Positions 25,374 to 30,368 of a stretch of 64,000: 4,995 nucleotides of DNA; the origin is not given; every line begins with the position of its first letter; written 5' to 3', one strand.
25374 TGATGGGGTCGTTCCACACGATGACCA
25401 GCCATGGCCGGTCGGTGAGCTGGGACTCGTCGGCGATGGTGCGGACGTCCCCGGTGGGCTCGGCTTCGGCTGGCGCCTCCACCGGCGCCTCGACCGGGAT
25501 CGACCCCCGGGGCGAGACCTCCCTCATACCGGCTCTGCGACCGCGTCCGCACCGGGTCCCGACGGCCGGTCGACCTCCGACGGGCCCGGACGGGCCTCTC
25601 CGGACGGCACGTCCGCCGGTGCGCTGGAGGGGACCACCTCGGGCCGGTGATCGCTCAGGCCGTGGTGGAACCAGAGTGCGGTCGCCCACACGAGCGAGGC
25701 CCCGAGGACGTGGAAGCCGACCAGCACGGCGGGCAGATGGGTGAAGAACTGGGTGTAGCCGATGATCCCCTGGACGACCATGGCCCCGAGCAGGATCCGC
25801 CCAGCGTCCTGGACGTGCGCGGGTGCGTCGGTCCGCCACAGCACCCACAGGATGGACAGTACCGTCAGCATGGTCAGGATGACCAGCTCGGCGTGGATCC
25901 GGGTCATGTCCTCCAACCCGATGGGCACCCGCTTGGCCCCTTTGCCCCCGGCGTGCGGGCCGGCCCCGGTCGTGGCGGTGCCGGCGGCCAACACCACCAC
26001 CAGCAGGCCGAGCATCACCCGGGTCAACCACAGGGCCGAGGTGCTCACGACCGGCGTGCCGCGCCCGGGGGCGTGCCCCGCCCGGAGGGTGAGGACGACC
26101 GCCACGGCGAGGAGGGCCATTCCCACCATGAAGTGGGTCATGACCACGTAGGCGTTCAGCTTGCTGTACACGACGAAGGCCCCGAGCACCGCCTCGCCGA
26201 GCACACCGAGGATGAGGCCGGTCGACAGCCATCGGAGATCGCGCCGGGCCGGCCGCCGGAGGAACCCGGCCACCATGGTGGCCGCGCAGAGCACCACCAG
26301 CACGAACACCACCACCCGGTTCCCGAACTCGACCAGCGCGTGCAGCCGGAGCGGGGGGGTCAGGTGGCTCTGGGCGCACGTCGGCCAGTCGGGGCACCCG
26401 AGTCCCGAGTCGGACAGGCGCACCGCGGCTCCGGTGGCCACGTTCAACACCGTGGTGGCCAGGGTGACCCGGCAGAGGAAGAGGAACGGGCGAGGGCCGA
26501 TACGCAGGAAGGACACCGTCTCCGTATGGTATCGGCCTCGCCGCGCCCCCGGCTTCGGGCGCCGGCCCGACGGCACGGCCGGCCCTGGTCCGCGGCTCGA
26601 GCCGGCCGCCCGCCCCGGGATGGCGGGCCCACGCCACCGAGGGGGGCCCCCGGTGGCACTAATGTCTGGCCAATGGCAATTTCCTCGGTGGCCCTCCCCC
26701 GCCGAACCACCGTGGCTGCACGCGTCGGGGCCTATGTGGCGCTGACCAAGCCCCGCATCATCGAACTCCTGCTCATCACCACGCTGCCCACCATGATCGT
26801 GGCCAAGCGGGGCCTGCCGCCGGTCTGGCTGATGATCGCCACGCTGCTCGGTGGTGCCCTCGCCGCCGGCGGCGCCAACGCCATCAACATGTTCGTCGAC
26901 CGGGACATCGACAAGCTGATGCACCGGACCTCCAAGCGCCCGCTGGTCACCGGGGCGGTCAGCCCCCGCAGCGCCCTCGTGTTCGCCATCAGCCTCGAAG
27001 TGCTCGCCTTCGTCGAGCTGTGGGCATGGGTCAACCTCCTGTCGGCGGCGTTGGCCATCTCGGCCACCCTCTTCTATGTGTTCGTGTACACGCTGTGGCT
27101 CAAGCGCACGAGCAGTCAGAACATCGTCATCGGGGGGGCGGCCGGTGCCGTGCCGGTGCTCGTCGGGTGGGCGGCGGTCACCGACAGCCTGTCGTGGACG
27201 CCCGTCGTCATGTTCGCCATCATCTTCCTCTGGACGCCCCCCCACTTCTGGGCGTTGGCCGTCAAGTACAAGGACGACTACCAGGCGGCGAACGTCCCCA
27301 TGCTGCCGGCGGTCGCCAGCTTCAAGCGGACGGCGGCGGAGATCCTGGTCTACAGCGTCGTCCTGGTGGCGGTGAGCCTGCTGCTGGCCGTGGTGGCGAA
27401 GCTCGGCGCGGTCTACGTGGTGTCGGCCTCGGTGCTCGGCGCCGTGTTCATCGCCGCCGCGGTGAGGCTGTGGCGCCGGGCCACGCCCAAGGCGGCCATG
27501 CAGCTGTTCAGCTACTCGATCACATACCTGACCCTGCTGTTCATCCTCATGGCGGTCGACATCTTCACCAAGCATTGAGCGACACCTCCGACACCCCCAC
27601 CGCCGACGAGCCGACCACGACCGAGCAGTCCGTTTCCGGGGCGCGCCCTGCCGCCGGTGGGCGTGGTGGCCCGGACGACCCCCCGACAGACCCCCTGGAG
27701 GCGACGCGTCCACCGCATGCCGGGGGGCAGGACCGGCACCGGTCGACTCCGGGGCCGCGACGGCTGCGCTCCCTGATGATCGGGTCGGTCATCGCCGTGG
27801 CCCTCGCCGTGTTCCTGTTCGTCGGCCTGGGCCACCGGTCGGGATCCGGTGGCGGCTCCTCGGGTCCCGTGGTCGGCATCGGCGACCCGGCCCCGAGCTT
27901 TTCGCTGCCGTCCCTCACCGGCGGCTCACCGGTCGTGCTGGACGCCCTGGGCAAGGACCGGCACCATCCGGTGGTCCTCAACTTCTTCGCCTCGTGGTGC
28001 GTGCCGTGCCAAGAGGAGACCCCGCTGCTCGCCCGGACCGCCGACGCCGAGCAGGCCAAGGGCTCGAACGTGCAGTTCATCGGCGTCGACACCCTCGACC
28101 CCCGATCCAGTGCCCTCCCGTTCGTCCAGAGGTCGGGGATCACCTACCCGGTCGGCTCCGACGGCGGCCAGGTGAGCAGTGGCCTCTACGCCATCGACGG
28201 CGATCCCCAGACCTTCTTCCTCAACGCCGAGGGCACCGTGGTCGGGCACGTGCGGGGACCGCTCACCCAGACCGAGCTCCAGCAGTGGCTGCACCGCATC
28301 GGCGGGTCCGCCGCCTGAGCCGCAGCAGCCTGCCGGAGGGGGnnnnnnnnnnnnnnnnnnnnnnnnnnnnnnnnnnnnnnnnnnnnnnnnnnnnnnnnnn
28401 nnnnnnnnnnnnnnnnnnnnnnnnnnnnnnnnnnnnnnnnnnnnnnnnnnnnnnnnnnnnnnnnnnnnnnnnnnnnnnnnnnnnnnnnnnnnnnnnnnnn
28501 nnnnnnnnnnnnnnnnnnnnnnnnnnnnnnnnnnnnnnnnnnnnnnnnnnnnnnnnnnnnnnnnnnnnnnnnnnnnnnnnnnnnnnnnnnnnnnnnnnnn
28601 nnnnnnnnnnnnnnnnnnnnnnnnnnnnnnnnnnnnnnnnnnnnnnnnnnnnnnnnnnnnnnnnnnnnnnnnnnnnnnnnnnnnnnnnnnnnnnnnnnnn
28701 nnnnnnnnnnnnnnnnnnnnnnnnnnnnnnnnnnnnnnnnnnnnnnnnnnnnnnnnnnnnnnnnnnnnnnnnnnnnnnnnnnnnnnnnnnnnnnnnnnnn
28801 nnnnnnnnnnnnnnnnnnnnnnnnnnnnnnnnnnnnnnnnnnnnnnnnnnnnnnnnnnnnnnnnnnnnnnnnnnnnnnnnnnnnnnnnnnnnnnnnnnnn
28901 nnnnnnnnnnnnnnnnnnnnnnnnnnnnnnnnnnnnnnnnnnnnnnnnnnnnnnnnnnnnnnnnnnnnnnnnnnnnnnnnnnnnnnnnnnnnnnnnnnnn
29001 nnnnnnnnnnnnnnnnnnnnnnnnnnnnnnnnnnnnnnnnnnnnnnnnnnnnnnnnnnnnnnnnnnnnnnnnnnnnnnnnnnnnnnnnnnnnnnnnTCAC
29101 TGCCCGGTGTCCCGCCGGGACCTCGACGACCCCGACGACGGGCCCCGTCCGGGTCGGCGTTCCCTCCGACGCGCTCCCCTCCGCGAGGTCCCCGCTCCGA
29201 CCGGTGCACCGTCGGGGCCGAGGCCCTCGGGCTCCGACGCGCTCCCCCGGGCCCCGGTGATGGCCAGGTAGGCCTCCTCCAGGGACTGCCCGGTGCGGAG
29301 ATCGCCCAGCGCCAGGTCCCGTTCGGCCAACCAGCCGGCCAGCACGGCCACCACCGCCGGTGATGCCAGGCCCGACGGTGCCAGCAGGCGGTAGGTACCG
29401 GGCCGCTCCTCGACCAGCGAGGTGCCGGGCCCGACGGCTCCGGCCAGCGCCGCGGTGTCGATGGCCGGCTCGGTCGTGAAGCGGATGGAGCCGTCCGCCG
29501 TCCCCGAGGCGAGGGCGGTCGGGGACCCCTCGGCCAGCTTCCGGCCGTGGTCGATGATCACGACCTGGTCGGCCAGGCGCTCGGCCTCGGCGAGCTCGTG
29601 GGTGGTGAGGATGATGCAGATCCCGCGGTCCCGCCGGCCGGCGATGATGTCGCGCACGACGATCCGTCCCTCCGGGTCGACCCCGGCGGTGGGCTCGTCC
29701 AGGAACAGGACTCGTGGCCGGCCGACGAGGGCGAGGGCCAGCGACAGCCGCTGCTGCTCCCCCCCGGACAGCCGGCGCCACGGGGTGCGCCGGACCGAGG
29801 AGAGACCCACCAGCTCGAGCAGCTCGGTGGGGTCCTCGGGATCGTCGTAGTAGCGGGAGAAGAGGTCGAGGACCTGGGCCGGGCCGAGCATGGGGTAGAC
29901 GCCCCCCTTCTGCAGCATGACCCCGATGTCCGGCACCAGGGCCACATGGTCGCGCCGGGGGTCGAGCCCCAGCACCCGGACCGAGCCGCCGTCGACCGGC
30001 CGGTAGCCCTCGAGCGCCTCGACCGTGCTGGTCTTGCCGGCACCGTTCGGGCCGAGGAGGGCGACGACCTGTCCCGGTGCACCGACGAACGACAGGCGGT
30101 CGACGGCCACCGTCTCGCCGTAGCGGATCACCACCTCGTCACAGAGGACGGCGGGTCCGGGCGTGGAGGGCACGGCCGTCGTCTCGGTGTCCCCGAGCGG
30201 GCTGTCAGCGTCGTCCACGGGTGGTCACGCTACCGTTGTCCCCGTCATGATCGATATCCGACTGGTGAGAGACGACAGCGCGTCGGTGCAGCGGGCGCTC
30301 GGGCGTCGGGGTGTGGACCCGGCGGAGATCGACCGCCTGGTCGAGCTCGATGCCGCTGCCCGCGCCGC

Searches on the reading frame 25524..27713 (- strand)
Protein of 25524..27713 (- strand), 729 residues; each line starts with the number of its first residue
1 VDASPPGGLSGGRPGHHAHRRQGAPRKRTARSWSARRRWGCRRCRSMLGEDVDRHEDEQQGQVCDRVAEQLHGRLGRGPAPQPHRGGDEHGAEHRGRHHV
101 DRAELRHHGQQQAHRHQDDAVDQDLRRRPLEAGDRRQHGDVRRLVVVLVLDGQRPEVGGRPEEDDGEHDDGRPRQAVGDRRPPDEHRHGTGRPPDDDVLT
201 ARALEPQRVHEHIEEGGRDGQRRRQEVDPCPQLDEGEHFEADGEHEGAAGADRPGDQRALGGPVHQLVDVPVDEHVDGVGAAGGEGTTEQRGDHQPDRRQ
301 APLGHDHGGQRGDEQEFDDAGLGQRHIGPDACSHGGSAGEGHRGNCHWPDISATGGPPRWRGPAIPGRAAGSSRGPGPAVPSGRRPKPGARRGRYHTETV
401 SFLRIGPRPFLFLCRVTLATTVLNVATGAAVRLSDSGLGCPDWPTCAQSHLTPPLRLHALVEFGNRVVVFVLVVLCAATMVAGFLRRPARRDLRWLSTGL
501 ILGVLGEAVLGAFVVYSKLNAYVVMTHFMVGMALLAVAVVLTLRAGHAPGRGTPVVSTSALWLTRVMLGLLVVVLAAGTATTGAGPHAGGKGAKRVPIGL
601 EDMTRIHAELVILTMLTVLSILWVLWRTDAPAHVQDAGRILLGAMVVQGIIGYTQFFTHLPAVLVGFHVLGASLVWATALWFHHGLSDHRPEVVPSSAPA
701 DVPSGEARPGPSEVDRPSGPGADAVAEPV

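Call 13: search_protein_families(library=pfam, proteins=[window:25524-27713:-], max_evalue=0.001)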
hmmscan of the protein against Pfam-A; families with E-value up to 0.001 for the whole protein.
window:25524-27713:- (729 aa): 1 family
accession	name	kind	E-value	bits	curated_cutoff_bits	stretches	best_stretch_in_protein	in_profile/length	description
PF02628.20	COX15-CtaA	-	4.7e-23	82.2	29.9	1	415-583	5-206/322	Cytochrome oxidase assembly protein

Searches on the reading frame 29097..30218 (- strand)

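Call 8: search_protein_families(library=pfam, proteins=[window:29097-30218:-], max_evalue=0.01)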
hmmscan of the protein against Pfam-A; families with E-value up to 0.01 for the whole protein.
window:29097-30218:- (373 aa): 4 families
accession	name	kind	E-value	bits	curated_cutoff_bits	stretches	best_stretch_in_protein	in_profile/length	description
PF00005.33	ABC_tran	-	3.5e-23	83.2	25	1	40-178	2-137/137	ABC transporter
PF13304.12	AAA_21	-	1.6e-09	38.7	27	1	141-209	229-300/304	AAA domain, putative AbiEii toxin, Type IV TA system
PF02463.25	SMC_N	-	0.00016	21.7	40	0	50-69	25-44/220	RecF/RecN/SMC N terminal domain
PF03029.23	ATP_bind_1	-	0.0024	18.1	27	1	55-99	2-46/240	Conserved hypothetical ATP binding protein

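Call 9: search_protein_families(library=ncbifam, proteins=[window:29097-30218:-], max_evalue=0.01)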
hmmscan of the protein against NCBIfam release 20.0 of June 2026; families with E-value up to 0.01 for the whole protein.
window:29097-30218:- (373 aa): 188 families (the best 25 are shown)
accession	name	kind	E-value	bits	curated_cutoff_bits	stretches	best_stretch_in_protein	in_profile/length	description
TIGR01188.1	drrA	subfamily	9.6e-54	182.7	312.45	1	32-321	2-301/302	daunorubicin resistance ABC transporter, ATP-binding protein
NF010060.0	PRK13537.1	equivalog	3.2e-40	137.9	521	1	25-237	17-234/314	nodulation factor ABC transporter ATP-binding protein NodI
TIGR03864.1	PQQ_ABC_ATP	hypoth_equivalog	4e-37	127.9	302.25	1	25-239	3-222/236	ABC transporter, ATP-binding subunit, PQQ-dependent alcohol dehydrogenase system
NF010059.0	PRK13536.1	equivalog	7.2e-37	126.9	549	1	18-237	38-262/342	nodulation factor ABC transporter ATP-binding protein NodI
TIGR01288.1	nodI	equivalog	1.1e-36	126.5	424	1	29-237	10-223/303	nodulation factor ABC transporter ATP-binding protein NodI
TIGR03522.1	GldA_ABC_ATP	equivalog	3.3e-36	125.3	402.6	1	26-258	5-241/301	gliding motility-associated ABC transporter ATP-binding subunit GldA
NF033858.1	ABC2_perm_RbbA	equivalog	1.8e-35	122.2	1050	1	21-239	264-487/909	ribosome-associated ATPase/putative transporter RbbA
NF010068.0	PRK13548.1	equivalog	1.9e-30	105.9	261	1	27-235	9-229/261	heme ABC transporter ATP-binding protein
TIGR04406.1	LPS_export_lptB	equivalog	2.9e-30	105.3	240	1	27-237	5-223/239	LPS export ABC transporter ATP-binding protein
TIGR03740.1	galliderm_ABC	subfamily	5.1e-30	104.8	309.75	1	28-226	5-201/223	lantibiotic protection ABC transporter ATP-binding subunit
TIGR03258.1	PhnT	equivalog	5.6e-28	98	499.15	1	24-244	9-235/359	2-aminoethylphosphonate ABC transport system ATP-binding subunit PhnT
TIGR01257.1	rim_protein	equivalog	1.7e-27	94.9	4012.85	1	36-237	943-1148/2272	rim ABC transporter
TIGR03265.1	PhnT2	equivalog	2.3e-27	96.1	457.7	1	26-235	7-221/353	putative 2-aminoethylphosphonate ABC transporter ATP-binding protein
TIGR00968.1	3a0106s01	subfamily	6.8e-27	94.5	342.75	1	27-238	4-220/237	sulfate ABC transporter ATP-binding protein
TIGR04520.1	ECF_ATPase_1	equivalog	9.6e-27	94.1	315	2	132-236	119-223/269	energy-coupling factor transporter ATPase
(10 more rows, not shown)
